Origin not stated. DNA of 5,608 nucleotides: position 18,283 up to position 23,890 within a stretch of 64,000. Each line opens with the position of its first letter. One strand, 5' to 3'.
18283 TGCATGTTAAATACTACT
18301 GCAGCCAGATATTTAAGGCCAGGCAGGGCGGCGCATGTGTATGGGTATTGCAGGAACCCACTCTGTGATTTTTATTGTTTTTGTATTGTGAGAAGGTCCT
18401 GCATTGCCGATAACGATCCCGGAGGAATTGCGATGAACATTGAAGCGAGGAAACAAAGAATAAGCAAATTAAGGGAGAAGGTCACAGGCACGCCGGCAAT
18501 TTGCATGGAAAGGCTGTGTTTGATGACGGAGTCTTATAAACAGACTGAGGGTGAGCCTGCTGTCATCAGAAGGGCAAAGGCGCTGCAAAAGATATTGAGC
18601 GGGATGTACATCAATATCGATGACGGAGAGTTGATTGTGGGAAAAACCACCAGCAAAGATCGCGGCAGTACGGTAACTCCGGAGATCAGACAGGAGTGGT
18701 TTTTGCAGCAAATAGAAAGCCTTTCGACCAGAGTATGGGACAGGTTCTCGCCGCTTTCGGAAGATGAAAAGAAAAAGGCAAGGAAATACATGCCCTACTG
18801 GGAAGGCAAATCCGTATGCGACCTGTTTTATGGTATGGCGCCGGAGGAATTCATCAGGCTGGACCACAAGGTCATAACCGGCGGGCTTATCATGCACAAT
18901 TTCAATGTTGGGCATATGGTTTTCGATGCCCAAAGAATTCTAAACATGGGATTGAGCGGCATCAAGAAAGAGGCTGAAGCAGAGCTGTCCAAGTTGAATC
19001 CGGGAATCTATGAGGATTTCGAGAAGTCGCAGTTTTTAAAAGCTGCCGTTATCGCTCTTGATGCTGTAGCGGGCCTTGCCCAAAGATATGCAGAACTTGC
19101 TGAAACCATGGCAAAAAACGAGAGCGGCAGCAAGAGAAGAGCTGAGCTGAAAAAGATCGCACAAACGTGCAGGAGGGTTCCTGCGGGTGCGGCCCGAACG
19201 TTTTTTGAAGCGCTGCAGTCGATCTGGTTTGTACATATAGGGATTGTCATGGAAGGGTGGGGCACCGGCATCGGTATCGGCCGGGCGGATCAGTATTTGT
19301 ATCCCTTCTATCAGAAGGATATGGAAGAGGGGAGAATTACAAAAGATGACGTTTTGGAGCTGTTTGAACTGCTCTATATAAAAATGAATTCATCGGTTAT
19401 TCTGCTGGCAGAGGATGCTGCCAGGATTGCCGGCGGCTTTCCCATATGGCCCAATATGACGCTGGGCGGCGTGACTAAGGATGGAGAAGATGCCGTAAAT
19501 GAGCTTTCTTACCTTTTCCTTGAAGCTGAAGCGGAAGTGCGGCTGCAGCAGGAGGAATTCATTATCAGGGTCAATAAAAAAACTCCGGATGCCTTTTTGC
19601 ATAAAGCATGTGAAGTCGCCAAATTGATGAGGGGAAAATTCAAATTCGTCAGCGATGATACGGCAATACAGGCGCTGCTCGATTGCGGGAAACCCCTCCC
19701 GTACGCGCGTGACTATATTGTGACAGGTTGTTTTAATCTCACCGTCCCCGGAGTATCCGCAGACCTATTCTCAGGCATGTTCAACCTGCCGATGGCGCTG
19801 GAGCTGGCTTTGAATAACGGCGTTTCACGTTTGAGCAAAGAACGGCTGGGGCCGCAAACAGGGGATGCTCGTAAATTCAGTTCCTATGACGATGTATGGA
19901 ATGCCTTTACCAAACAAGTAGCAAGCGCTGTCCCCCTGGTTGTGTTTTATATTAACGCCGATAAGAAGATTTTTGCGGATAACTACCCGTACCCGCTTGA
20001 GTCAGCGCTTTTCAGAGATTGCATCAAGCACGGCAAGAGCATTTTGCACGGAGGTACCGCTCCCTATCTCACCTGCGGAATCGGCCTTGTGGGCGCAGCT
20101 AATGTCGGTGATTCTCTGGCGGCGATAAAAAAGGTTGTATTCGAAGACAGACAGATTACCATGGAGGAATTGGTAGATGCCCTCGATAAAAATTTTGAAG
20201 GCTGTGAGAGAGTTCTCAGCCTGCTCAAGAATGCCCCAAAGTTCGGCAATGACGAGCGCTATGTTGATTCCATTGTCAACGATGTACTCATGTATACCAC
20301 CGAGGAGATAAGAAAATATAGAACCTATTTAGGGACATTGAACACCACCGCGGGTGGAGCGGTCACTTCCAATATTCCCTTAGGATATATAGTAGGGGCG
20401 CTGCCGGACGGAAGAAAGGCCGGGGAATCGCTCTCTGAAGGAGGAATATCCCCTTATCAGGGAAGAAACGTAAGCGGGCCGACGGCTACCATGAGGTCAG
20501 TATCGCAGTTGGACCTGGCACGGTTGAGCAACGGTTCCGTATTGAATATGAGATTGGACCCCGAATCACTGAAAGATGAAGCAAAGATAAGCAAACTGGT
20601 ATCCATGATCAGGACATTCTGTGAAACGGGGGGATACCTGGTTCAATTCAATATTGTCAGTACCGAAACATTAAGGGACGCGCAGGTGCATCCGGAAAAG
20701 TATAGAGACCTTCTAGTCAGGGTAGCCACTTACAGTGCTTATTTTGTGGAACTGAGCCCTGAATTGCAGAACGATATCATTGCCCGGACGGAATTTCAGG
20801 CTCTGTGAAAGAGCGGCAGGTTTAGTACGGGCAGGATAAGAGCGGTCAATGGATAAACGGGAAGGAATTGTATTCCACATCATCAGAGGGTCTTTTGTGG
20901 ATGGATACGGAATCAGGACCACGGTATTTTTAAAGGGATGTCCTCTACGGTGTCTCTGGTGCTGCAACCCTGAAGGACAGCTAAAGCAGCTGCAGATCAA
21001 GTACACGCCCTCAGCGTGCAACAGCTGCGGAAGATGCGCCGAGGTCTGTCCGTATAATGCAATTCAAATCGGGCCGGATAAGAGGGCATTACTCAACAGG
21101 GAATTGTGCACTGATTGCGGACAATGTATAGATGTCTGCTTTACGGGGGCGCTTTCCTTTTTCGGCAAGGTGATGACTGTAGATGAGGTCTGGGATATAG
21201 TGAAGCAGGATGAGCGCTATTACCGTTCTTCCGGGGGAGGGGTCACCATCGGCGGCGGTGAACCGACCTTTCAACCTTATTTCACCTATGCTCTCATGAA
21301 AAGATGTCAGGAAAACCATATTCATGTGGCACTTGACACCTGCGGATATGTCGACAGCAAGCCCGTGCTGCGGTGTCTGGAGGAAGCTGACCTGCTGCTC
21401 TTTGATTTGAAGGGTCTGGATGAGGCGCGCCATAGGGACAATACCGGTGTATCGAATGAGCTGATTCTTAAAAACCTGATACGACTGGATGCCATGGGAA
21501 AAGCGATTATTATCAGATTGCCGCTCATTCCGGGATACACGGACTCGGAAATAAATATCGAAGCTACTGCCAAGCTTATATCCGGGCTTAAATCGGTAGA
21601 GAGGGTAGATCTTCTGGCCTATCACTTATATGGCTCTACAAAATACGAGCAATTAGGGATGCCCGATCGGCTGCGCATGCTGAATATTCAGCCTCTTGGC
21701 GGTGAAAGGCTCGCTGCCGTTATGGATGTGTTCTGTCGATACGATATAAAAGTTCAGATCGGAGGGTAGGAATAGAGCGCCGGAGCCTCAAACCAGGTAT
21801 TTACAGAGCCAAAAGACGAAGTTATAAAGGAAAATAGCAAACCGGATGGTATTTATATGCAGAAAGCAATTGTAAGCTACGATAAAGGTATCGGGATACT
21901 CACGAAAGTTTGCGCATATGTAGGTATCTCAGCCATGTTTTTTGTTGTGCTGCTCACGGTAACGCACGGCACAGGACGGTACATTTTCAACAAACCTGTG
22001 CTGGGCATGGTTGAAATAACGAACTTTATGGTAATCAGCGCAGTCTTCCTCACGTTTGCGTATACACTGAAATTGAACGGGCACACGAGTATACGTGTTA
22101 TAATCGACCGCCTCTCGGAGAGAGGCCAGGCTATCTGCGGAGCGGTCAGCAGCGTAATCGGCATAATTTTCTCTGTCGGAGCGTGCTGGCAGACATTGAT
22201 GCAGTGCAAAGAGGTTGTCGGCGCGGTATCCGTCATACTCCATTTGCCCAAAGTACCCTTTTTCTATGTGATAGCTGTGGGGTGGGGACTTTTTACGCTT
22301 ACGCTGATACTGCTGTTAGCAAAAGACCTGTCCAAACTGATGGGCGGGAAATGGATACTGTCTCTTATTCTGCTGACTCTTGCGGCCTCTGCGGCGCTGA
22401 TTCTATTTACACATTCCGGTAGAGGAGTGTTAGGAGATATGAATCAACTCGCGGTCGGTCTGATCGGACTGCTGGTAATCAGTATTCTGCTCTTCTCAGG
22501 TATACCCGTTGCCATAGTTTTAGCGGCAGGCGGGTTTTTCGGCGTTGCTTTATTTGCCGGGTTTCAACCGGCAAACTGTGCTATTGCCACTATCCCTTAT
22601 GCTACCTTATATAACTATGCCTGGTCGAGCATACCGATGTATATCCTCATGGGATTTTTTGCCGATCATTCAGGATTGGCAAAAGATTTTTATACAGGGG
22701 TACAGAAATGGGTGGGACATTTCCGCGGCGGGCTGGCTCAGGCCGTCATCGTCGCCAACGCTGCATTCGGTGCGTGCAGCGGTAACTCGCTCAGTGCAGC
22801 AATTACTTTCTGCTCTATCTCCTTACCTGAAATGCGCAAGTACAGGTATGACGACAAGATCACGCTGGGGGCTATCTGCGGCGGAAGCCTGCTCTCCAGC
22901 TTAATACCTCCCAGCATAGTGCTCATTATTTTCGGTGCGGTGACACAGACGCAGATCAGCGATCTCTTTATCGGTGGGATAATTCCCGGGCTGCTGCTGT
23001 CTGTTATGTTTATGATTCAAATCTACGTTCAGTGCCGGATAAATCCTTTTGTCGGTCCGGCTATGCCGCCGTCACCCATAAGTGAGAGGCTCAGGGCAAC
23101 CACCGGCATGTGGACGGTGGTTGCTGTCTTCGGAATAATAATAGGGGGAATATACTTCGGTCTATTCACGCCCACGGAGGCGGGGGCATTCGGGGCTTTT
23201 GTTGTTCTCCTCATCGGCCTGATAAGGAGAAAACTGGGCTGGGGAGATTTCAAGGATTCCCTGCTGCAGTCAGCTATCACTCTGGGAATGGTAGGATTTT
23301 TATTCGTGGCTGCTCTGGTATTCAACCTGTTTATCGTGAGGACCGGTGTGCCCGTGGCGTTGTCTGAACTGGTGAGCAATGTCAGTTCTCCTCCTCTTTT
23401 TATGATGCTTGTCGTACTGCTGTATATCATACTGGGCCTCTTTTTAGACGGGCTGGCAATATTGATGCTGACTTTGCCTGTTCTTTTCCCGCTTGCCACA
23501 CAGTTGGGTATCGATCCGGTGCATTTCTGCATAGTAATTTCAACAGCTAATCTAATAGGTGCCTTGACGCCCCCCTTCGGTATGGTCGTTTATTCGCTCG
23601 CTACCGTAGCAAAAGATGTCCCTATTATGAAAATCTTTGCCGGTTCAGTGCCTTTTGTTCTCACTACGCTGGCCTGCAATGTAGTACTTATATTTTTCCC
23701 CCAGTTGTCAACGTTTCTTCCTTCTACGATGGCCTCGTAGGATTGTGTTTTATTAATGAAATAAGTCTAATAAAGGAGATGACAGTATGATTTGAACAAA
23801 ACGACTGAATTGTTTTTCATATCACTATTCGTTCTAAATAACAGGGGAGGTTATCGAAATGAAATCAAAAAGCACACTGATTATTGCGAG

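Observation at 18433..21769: Glycyl-radical-enzyme homologue with Thr at the radical-Gly position and Asn at the Cys-loop Glu, next to an apparently intact activase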

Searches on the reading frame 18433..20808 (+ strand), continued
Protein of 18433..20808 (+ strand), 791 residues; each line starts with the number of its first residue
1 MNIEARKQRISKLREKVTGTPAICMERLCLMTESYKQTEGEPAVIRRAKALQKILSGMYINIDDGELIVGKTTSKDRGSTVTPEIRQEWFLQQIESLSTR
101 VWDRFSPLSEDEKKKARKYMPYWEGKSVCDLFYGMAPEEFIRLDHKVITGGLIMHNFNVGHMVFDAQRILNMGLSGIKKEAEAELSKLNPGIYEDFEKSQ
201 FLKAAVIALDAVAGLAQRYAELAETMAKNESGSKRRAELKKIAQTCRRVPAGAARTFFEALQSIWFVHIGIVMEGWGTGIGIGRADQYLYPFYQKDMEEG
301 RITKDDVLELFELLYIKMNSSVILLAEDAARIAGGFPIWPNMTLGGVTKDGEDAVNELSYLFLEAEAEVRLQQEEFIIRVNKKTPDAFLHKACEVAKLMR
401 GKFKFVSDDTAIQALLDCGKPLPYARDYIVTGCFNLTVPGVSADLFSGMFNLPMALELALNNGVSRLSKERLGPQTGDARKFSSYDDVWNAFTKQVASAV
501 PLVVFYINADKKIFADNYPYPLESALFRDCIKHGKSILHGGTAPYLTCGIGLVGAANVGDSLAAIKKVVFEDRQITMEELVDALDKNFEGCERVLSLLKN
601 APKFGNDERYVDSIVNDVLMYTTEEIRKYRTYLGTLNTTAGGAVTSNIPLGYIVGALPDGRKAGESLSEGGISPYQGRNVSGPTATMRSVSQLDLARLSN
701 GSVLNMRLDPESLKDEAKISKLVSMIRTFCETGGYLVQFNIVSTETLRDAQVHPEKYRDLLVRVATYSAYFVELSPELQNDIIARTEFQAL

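Call 62: fold_search(model_id=the predicted structure, library=pdb)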
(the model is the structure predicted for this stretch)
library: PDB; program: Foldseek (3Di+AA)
matches with E <= 10: 372; with E <= 0.001: 66
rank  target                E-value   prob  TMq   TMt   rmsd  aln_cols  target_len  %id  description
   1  1r8w_A                2.2e-62  1.00  0.88  0.89   4.9       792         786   37  Native structure of the B12-independent glycerol dehydratase from clostridium butyricum (released 2004-06-01)
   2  9rco_A                7.2e-61  1.00  0.88  0.88   4.8       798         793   35  1,2-propanediol dehydratase with 0.1 % glycerol additive (released 2025-06-11)
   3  5i2g_A                2.3e-59  1.00  0.89  0.88   4.9       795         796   37  1,2-propanediol Dehydration in Roseburia inulinivorans; Structural Basis for Substrate and Enantiomer Selectivity (released 2016-06-01)
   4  5i2g_B                3.8e-59  1.00  0.89  0.88   4.8       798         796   36  1,2-propanediol Dehydration in Roseburia inulinivorans; Structural Basis for Substrate and Enantiomer Selectivity (released 2016-06-01)
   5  9rcp_C                4.1e-59  1.00  0.88  0.88   4.9       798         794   35  1,2-propanediol dehydratase with 0.1 % 1,3-propanediol additive (released 2025-06-11)
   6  9rcp_B                5.0e-59  1.00  0.88  0.88   4.9       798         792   35  1,2-propanediol dehydratase with 0.1 % 1,3-propanediol additive (released 2025-06-11)
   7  5i2a_A                1.1e-58  1.00  0.89  0.84   4.7       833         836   34  1,2-propanediol Dehydration in Roseburia inulinivorans; Structural Basis for Substrate and Enantiomer Selectivity (released 2016-06-01)
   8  9rcq_A                2.1e-58  1.00  0.89  0.87   4.8       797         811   35  1,2-propanediol dehydratase with no ligand additives (released 2025-06-11)
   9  8iof_A                2.6e-58  1.00  0.87  0.87   5.1       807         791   32  Crystal structure of N-methyl-Cis-4-hydroxy-D-proline dehydratase in Clostridium sp. FS41 (released 2024-03-27)
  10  5i2a_B                4.9e-58  1.00  0.89  0.84   5.0       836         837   35  1,2-propanediol Dehydration in Roseburia inulinivorans; Structural Basis for Substrate and Enantiomer Selectivity (released 2016-06-01)
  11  8iof_C                9.1e-58  1.00  0.89  0.89   4.6       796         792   33  Crystal structure of N-methyl-Cis-4-hydroxy-D-proline dehydratase in Clostridium sp. FS41 (released 2024-03-27)
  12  6vxc_A                3.2e-57  1.00  0.89  0.90   4.7       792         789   34  Crystal structure of hydroxyproline dehydratase (HypD) from Clostridioides difficile (released 2020-04-08)
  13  9f3x_C                2.1e-56  1.00  0.88  0.88   5.0       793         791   35  CutC choline lyase in complex with cyclopropylcholine (released 2024-05-08)
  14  8yjo_A                3.4e-56  1.00  0.86  0.89   5.0       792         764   36  Structure of E. coli glycyl radical enzyme PflD with bound malonate (released 2024-10-02)
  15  5fau_A                5.8e-56  1.00  0.88  0.87   5.1       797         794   33  wild-type choline TMA lyase in complex with choline (released 2016-09-28)
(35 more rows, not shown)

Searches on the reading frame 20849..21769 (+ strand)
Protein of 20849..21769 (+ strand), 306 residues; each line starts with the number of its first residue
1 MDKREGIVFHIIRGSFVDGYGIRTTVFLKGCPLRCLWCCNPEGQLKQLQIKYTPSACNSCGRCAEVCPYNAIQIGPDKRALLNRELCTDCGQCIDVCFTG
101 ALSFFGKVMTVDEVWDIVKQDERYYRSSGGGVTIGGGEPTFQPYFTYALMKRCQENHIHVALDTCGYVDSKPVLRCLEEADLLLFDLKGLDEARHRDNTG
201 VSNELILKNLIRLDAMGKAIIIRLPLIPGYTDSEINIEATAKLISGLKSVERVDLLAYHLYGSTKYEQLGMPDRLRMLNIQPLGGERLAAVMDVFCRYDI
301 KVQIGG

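Call 3: search_protein_families(library=pfam, proteins=[window:20849-21769:+])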
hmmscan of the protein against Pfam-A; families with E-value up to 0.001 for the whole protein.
window:20849-21769:+ (306 aa): 12 families
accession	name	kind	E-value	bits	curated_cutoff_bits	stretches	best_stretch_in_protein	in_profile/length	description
PF04055.27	Radical_SAM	-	8.1e-16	59.1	29.5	1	27-235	3-159/166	Radical SAM superfamily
PF00037.32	Fer4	-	9.2e-15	54.2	21.1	2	51-73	2-24/24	4Fe-4S binding domain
PF12838.12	Fer4_7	-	1.7e-10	41.6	27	1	57-101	2-52/52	4Fe-4S dicluster domain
PF13484.11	Fer4_16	-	5.1e-09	37.2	30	1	57-75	2-20/66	4Fe-4S double cluster binding domain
PF13187.11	Fer4_9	-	6.4e-09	36.2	27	1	56-101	1-51/52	4Fe-4S dicluster domain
PF12837.12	Fer4_6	-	3.5e-08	33.5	25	1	50-72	2-24/24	4Fe-4S binding domain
PF13237.11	Fer4_10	-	3.1e-07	30.6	25.5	1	50-97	2-52/53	4Fe-4S dicluster domain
PF13353.11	Fer4_12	-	9.7e-07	29.6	22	0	17-54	1-38/137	4Fe-4S single cluster domain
PF14697.11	Fer4_21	-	4.1e-06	27.3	35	1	55-98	6-52/59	4Fe-4S dicluster domain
PF12800.12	Fer4_4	-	8.8e-06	26.1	24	0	54-70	1-17/17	4Fe-4S binding domain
PF12797.12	Fer4_2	-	0.00071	19.8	24.5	0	54-69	7-22/22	4Fe-4S binding domain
PF13183.11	Fer4_8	-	0.00077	20.4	27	0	87-99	5-66/68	4Fe-4S dicluster domain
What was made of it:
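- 20849..21769 (+): TRE-activating enzyme (radical SAM, 306 aa), 40 nt downstream of the TRE. Radical_SAM plus two Fer4 (call 3).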

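Call 44: search_protein_families(library=ncbifam, proteins=[window:20849-21769:+])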
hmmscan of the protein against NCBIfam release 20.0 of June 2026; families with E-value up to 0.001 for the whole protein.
window:20849-21769:+ (306 aa): 62 families (the best 25 are shown)
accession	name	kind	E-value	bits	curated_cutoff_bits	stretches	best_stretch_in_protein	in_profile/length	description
TIGR02494.1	PFLE_PFLC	subfamily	5.7e-97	324.5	174.35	1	8-293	1-287/293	glycyl-radical enzyme activating protein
NF043069.1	T4HPD_activ_SAM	equivalog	4.3e-88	295.5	425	1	6-306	2-299/299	trans-4-hydroxy-L-proline dehydratase activase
NF048010.1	SfplDhtActHpsHDes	equivalog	8.6e-88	294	430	1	3-275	3-280/298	(2S)-3-sulfopropanediol dehydratase activating enzyme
TIGR04395.1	cutC_activ_rSAM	equivalog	9.6e-81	271.4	360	1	4-303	3-305/309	choline TMA-lyase-activating enzyme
NF033719.1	ind_deCO2_activ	equivalog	2.8e-77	260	425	1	6-301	1-299/302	indoleacetate decarboxylase activase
NF033717.2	HPDL_rSAM_activ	equivalog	3.1e-74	250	420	1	4-305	2-306/311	4-hydroxyphenylacetate decarboxylase activase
NF048008.1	SfplDhtActHpfHKleb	equivalog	5.8e-72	242.6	500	1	7-305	1-306/308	(2S)-3-sulfopropanediol dehydratase activating enzyme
TIGR04003.1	rSAM_BssD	equivalog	1.1e-68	231.7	496.45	1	7-305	2-307/314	[benzylsuccinate synthase]-activating enzyme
TIGR02493.1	PFLA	equivalog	3.5e-56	190.2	231.75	2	106-295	43-232/235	pyruvate formate-lyase-activating protein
NF007483.0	PRK10076.1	equivalog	4.4e-54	183.6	326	2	87-306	76-292/292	[formate-C-acetyltransferase]-activating enzyme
TIGR04041.1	activase_YjjW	hypoth_equivalog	1.4e-51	175.6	250.2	1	6-266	2-246/276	YjjW family glycine radical enzyme activase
NF008356.0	PRK11145.1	equivalog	1.7e-41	142.1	375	2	106-303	48-245/246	pyruvate formate lyase 1-activating protein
TIGR02495.1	NrdG2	equivalog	3.2e-11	42.9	131.15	2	131-244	65-180/193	anaerobic ribonucleoside-triphosphate reductase activating protein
NF040864.1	HgcB_ferredoxin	equivalog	1.1e-10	41.1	99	1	50-103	9-62/93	mercury methylation ferredoxin HgcB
NF058577.1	FdxA_fam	equivalog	4.2e-10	39.6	65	1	55-101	7-52/52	4Fe-4S ferredoxin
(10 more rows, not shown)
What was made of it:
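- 20849..21769 (+): TIGR02494 at 324.5 against 174, with all equivalogs failed (call 44).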

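Call 51: find_encoding_contigs(protein=window:20849-21769:+, flank=10000, max_places=3)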
Protein window:20849-21769:+ (306 aa): no gene with exactly this product is on record in the collection.

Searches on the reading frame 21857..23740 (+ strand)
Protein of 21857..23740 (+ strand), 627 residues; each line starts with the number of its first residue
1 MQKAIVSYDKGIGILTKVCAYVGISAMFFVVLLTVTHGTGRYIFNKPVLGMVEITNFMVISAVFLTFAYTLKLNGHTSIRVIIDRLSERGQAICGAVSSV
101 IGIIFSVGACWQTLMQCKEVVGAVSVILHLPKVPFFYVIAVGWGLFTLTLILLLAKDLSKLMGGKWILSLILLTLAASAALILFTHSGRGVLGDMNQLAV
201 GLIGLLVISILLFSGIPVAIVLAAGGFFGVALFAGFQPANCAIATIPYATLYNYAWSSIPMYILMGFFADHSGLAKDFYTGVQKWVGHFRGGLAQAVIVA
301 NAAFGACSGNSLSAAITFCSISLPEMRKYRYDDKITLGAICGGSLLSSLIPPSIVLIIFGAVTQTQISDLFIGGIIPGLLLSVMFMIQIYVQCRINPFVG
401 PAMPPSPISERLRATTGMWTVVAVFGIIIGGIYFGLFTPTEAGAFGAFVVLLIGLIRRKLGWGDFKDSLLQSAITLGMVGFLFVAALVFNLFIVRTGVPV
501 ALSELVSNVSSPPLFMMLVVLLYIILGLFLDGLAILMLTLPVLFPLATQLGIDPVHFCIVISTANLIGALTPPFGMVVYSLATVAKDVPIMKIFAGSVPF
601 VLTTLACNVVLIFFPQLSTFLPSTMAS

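Call 3: search_protein_families(library=pfam, proteins=[window:21857-23740:+])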
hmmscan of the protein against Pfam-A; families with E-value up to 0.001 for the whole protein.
window:21857-23740:+ (627 aa): 2 families
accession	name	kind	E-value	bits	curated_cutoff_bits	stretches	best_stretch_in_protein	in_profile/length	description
PF06808.19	DctM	-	2.2e-85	287.4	23.8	1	206-617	2-413/413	Tripartite ATP-independent periplasmic transporter, DctM component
PF04290.18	DctQ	-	2e-17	63.8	28.3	1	31-157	2-129/132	Tripartite ATP-independent periplasmic transporters, DctQ component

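Call 44: search_protein_families(library=ncbifam, proteins=[window:21857-23740:+])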
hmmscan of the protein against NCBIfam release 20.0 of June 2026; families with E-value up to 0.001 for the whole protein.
window:21857-23740:+ (627 aa): 3 families
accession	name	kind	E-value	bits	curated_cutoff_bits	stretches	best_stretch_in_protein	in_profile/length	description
TIGR00786.1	dctM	subfamily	1.6e-89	300.5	268.45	1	215-622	1-405/405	TRAP transporter large permease subunit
NF011634.1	PRK15060.1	equivalog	4.1e-45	154.6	800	1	215-618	17-417/425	2,3-diketo-L-gulonate TRAP transporter large permease YiaN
TIGR02123.1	TRAP_fused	subfamily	2.7e-20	72.6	320.65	1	248-618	160-535/615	TRAP transporter fused permease subunit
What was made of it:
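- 21857..23740 (+): Fused TRAP transporter membrane subunit DctQ-DctM (627 aa), same strand, 87 nt after the activase. Probable substrate importer (inferred). Pfam DctQ plus DctM (call 3); TIGR00786 (call 44).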
